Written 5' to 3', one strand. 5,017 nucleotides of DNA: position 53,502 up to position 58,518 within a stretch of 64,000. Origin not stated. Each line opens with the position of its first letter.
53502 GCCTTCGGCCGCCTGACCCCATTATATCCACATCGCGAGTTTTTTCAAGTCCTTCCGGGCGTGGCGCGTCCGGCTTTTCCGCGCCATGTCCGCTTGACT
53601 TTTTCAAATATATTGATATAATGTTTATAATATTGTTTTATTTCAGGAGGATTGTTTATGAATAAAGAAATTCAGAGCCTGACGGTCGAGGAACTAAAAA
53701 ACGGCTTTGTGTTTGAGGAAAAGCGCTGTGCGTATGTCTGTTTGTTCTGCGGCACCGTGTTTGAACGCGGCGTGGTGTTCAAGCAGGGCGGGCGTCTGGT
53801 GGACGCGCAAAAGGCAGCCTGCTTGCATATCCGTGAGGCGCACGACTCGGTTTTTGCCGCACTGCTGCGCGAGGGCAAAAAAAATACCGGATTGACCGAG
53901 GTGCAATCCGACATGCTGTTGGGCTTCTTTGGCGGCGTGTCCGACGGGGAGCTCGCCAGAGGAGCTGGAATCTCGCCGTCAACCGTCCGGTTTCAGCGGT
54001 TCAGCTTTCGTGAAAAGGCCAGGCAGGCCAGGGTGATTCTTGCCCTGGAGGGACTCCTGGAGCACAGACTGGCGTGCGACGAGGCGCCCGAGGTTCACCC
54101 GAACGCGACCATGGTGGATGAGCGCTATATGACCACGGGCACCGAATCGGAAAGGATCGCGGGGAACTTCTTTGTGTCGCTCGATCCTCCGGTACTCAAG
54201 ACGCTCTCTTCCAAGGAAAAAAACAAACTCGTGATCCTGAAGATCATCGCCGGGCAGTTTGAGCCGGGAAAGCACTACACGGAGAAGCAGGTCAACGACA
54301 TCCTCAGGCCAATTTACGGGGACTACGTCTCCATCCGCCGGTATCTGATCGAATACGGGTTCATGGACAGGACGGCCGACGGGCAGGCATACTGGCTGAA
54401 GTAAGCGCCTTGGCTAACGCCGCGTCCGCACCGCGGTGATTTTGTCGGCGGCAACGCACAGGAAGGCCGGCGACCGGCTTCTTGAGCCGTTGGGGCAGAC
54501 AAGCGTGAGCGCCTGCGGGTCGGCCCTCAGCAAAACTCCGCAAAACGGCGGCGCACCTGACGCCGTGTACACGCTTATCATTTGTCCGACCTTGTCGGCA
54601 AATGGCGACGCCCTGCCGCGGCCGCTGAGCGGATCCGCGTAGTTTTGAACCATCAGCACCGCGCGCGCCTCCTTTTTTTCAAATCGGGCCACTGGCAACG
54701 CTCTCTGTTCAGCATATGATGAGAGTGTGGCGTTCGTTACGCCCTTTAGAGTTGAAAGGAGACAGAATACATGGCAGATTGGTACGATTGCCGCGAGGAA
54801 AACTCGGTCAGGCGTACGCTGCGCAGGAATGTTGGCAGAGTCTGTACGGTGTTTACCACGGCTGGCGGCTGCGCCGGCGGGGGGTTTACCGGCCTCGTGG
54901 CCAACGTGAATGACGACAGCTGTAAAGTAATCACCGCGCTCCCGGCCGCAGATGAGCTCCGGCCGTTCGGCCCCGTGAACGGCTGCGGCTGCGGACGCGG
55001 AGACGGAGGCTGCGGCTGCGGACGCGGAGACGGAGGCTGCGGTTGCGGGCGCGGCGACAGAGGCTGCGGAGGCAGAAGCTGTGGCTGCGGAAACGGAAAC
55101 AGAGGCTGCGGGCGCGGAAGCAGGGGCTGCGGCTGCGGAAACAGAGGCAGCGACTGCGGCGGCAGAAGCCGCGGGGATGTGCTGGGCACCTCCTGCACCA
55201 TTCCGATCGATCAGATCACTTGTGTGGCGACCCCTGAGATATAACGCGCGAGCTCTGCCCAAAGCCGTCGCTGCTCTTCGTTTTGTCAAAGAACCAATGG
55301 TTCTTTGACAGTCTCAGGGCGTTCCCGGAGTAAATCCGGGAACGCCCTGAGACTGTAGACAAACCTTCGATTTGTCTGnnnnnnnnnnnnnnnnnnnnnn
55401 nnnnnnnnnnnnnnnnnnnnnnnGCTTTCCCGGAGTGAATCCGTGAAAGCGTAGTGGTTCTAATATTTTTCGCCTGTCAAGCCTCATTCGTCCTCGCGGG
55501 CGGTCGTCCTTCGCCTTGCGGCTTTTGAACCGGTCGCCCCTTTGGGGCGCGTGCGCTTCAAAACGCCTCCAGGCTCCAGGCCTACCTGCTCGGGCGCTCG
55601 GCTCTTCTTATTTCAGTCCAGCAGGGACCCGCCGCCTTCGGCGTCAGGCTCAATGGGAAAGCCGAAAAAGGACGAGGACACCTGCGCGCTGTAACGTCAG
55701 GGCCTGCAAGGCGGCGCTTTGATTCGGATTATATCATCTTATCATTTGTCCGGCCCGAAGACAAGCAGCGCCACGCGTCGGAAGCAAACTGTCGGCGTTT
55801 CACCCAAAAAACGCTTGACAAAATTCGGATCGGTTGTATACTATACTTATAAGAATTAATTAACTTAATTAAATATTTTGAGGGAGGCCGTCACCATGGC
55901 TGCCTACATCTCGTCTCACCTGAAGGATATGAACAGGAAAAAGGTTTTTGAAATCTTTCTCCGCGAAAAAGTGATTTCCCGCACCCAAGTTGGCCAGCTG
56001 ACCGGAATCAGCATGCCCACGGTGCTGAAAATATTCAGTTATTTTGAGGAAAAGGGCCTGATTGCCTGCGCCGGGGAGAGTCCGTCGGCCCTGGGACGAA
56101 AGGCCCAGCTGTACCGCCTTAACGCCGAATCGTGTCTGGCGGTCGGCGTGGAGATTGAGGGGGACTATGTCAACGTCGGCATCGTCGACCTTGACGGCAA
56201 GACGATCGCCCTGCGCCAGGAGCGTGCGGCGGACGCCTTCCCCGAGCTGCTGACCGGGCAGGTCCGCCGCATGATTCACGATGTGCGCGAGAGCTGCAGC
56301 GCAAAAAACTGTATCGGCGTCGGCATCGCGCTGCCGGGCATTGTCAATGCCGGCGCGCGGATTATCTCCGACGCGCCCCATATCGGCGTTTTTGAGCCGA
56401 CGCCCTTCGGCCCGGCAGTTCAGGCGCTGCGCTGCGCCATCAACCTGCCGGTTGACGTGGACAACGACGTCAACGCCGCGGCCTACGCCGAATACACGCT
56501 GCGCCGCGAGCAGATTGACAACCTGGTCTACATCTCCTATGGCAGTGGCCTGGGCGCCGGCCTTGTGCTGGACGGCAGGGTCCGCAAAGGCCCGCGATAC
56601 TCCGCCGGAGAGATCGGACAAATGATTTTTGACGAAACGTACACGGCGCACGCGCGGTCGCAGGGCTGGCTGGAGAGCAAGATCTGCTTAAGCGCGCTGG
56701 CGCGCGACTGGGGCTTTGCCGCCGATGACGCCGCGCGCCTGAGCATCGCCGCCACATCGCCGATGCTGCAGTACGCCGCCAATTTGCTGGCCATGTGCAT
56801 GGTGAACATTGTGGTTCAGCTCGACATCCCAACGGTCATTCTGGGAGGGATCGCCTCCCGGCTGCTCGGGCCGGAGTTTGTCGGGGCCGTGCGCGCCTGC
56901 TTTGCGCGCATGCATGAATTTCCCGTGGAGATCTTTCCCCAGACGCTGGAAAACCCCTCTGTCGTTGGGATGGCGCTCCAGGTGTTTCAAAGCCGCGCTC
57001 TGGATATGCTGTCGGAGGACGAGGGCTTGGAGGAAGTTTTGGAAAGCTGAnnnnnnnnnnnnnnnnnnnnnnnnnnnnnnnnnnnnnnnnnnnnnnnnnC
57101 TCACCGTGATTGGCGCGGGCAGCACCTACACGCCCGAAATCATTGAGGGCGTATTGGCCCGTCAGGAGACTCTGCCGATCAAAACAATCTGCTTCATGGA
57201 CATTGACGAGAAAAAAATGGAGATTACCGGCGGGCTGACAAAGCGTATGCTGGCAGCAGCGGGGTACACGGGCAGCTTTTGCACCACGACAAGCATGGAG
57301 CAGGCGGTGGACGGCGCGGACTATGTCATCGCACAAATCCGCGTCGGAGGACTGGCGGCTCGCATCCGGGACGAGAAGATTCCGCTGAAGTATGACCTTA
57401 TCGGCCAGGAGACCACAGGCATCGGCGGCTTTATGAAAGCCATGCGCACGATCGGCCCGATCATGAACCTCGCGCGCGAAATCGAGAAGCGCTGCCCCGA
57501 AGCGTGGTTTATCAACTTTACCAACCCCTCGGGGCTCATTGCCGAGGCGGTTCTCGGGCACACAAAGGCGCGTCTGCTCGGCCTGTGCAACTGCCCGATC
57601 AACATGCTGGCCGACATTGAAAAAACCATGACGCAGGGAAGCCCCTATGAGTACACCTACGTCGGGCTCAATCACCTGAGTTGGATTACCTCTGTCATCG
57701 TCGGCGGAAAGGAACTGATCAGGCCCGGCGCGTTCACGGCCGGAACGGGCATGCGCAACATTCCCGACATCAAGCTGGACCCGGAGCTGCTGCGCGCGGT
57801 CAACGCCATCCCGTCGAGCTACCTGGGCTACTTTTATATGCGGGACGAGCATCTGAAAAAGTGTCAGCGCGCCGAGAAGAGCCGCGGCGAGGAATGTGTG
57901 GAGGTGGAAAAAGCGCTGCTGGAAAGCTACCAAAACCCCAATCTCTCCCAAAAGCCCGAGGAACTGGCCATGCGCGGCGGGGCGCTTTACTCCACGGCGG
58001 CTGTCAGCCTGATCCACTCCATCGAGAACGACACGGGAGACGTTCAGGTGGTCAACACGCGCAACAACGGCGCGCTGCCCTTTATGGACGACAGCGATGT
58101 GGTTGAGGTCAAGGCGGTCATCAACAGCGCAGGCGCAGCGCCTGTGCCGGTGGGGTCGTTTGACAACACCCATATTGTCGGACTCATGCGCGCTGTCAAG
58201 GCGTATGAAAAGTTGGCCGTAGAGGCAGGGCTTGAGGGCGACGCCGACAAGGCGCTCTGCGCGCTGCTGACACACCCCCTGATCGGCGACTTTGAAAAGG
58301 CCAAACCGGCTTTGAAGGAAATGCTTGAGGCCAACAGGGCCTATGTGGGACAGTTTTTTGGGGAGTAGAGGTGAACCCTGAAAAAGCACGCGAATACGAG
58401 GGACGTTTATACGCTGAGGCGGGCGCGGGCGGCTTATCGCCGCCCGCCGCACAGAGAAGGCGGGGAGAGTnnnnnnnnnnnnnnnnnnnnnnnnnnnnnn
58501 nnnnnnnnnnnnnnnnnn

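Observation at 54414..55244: Divergent pair of small paralogues, one interrupted by a (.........)n Cys/Gly repeat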

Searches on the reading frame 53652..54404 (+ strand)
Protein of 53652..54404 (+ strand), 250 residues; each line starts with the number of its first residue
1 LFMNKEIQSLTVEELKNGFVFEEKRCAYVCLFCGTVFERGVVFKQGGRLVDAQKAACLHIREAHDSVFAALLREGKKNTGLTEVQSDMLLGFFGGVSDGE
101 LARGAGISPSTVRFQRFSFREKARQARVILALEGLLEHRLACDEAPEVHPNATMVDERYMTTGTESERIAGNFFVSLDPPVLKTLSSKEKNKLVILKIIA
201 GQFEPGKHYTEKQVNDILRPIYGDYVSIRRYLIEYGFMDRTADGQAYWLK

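Call 3: search_protein_families(library=pfam, proteins=[window:53652-54404:+], max_evalue=1)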
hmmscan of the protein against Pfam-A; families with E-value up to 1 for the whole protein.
window:53652-54404:+ (250 aa): 4 families
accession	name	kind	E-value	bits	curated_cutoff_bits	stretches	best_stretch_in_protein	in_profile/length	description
PF09860.14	DUF2087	-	1.8e-27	95.7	22.4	1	182-248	2-68/69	Uncharacterized protein conserved in bacteria (DUF2087)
PF10915.13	DUF2709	-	0.0033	17.2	23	1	171-213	125-171/237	Protein of unknown function (DUF2709)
PF00376.29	MerR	-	0.07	13.4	28.2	1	99-114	3-18/38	MerR family regulatory protein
PF08271.17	Zn_Ribbon_TF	-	0.071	13.1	29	1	17-39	10-31/43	TFIIB zinc-binding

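Call 4: search_protein_families(library=ncbifam, proteins=[window:53652-54404:+], max_evalue=1)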
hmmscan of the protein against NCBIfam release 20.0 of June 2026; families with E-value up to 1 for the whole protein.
window:53652-54404:+ (250 aa): 0 families

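Call 59: list_cluster_members(proteins=[P0001, P0004, P0002, P0006, window:53652-54404:+, window:55878-57050:+])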
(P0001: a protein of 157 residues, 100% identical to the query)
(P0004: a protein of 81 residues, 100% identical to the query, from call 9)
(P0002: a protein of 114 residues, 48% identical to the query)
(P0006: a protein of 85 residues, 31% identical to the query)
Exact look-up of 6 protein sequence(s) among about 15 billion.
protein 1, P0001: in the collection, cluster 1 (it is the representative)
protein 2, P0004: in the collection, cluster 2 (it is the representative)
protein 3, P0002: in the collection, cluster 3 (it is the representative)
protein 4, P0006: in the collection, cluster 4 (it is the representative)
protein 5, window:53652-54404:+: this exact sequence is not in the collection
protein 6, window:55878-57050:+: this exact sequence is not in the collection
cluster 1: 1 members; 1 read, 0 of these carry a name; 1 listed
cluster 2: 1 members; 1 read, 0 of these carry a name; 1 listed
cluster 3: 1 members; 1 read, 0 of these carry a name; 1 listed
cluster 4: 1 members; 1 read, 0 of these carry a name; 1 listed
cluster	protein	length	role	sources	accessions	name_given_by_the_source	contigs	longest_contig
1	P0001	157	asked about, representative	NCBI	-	-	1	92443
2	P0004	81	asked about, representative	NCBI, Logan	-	-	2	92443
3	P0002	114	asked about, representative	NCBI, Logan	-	-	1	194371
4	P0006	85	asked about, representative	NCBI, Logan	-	-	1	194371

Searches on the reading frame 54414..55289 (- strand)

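Call 3: search_protein_families(library=pfam, proteins=[window:54414-55289:-], max_evalue=1)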
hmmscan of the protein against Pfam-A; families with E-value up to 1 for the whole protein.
window:54414-55289:- (291 aa): 1 family
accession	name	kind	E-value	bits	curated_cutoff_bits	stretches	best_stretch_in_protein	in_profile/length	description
PF08940.17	DUF1918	-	0.19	11.8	24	0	224-249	12-37/58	Domain of unknown function (DUF1918)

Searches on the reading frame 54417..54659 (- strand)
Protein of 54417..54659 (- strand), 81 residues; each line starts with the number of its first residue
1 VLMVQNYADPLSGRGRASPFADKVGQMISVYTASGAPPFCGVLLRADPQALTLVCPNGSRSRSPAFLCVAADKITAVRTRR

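Call 3: search_protein_families(library=pfam, proteins=[window:54417-54659:-], max_evalue=1)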
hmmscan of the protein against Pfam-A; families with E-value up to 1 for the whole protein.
seq(81 aa): 0 families

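Call 4: search_protein_families(library=ncbifam, proteins=[window:54417-54659:-], max_evalue=1)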
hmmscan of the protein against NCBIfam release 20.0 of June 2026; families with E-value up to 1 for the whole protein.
seq(81 aa): 0 families

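Call 9: find_homologous_proteins(query=window:54417-54659:-, max_evalue=0.01)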
Query seq(81 aa) (81 aa): 1 proteins with E <= 0.01 among 2 candidates.
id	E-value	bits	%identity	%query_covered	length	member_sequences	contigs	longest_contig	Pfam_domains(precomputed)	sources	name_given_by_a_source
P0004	1.4e-46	173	100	100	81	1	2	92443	-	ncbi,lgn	-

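Call 44: predict_structure(alignment_id=A3)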
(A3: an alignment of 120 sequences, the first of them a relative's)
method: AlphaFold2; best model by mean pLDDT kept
length: 81 residues; sequences in the alignment: 120
mean_pLDDT: 71.8   pTM: 0.59
mean pLDDT of the five models: 71.8, 71.7, 71.7, 68.7, 66.6
residues with pLDDT >= 90: 4; 70-90: 48; 50-70: 21; < 50: 8
segments of 3 or more residues with pLDDT < 50: 1-3
pLDDT, mean of each block of 10 residues (from residue 1): 50 60 88 81 86 71 67 73 54
secondary structure, 60 per line:
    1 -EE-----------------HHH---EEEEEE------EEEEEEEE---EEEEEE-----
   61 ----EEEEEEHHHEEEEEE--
elements in order: E27-32 E39-46 E50-55 E65-70 E74-79

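Call 50: fold_search(model_id=the predicted structure, library=pdb)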
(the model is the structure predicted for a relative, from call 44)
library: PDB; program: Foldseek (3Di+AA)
matches with E <= 10: 1204; with E <= 0.001: 0
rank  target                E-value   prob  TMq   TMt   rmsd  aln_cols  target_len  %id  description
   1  7zs1                  2.0e-03  1.00  0.58  0.18   2.5        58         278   24  Diheme cytochrome c Kustd1711 from Kuenenia stuttgartiensis, M292C mutant (released 2023-05-17)
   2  7zs0                  3.4e-03  1.00  0.58  0.18   2.5        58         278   24  Diheme cytochrome c Kustd1711 from Kuenenia stuttgartiensis (released 2023-05-17)
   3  7zs2                  5.0e-03  1.00  0.59  0.18   2.4        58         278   24  Diheme cytochrome c Kustd1711 from Kuenenia stuttgartiensis, M292H mutant (released 2023-05-17)
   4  4jli_A                1.1e-02  1.00  0.60  0.72   3.5        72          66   18  Crystal Structure of Escherichia coli Hfq Proximal Pore Mutant (released 2013-12-11)
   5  1ljo                  1.1e-02  1.00  0.59  0.64   5.7        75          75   17  CRYSTAL STRUCTURE OF AN SM-LIKE PROTEIN (AF-SM2) FROM ARCHAEOGLOBUS FULGIDUS AT 1.95A RESOLUTION (released 2002-07-03)
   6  6gwk_R                1.3e-02  1.00  0.59  0.66   3.5        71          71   14  The crystal structure of Hfq from Caulobacter crescentus (released 2019-05-22)
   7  9nh5_G                1.4e-02  1.00  0.61  0.65   3.7        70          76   14  CRYO-EM STRUCTURE OF HUMAN U7 SNRNP WITH METHYLATED noncleavable H2A* SUBSTRATE PRE-MRNA (core region) (released 2026-01-21)
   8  7oh8_A                1.6e-02  1.00  0.60  0.71   3.7        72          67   19  R17A mutant of Hfq protein from Neisseria meningitidis (released 2022-06-01)
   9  9bxa_E                1.8e-02  1.00  0.62  0.58   2.5        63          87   13  Structure of Mnx H340A complex from Bacillus sp. PL-12 (released 2024-08-07)
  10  4v2s_F                1.8e-02  1.00  0.60  0.68   3.6        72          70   18  Crystal structure of Hfq in complex with the sRNA RydC (released 2015-01-14)
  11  4f7u_G                1.8e-02  1.00  0.56  0.66   3.6        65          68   15  The 6S snRNP assembly intermediate (released 2013-01-30)
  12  7bbl_A                1.8e-02  1.00  0.61  0.58   3.7        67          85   16  Structure of human Gemin6/Gemin7/Gemin8 trimeric complex (released 2021-01-20)
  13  1y96_A                1.9e-02  1.00  0.69  0.66   2.8        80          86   14  crystal structure of the Gemin6/Gemin7 heterodimer from the human SMN complex (released 2005-06-21)
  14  6gwk_B                1.9e-02  1.00  0.58  0.61   3.3        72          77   14  The crystal structure of Hfq from Caulobacter crescentus (released 2019-05-22)
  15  9gu5_D                1.9e-02  1.00  0.56  0.69   3.6        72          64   18  Crystal Structure of Hfq V22A (released 2025-02-05)
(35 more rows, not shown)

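Call 60: find_encoding_contigs(protein=P0004, flank=3000, max_places=4)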
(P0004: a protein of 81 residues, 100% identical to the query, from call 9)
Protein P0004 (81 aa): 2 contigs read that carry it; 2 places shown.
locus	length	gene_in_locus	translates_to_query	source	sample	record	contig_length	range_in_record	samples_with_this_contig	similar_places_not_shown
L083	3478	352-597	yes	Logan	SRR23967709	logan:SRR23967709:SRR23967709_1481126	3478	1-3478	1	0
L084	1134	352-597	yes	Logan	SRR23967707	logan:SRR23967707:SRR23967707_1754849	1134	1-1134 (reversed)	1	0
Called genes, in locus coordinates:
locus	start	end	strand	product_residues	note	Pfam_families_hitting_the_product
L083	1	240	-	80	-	?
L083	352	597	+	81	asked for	-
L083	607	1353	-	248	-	PF09860:DUF2087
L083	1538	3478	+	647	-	?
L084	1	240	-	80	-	?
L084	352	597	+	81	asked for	-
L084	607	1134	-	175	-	?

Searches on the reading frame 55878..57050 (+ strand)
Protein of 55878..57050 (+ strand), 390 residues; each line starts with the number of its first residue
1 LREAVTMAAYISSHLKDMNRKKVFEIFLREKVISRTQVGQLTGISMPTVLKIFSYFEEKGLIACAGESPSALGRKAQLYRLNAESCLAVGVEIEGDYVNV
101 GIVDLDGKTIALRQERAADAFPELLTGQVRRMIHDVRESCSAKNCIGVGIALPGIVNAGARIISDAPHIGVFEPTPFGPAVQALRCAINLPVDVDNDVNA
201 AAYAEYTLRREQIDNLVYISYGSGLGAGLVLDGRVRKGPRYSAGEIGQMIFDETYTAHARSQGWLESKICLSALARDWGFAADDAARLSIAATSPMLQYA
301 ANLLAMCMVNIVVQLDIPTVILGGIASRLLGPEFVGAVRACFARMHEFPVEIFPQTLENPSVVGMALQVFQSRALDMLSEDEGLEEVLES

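Call 68: search_protein_families(library=pfam, proteins=[window:55878-57050:+], max_evalue=0.00001)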
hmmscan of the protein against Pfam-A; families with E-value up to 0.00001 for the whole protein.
window:55878-57050:+ (390 aa): 1 family
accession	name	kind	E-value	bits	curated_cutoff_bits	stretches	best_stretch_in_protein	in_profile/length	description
PF00480.26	ROK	-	1.2e-32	114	22.9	1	89-343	2-259/294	ROK family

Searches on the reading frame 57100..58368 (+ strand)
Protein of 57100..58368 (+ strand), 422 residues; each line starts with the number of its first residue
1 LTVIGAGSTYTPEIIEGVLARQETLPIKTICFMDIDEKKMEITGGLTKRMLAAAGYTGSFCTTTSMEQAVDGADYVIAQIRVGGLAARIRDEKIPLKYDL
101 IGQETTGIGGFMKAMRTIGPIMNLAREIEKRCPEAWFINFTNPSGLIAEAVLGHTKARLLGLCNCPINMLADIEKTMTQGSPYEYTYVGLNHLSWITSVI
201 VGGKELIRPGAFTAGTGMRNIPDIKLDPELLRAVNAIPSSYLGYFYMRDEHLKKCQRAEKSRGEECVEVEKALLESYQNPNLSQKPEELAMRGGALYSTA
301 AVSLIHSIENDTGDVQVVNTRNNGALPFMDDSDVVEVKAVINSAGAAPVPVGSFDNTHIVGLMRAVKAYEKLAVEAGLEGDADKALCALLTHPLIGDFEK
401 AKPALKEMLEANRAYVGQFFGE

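Call 68: search_protein_families(library=pfam, proteins=[window:57100-58368:+], max_evalue=0.00001)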
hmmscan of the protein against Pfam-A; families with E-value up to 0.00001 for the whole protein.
window:57100-58368:+ (422 aa): 2 families
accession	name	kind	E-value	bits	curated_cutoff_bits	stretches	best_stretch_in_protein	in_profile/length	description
PF02056.22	Glyco_hydro_4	-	1.1e-49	168.9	23.2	1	2-177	3-181/183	Family 4 glycosyl hydrolase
PF11975.13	Glyco_hydro_4C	-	6.5e-49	167.2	24.1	1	187-395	1-211/211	Family 4 glycosyl hydrolase C-terminal domain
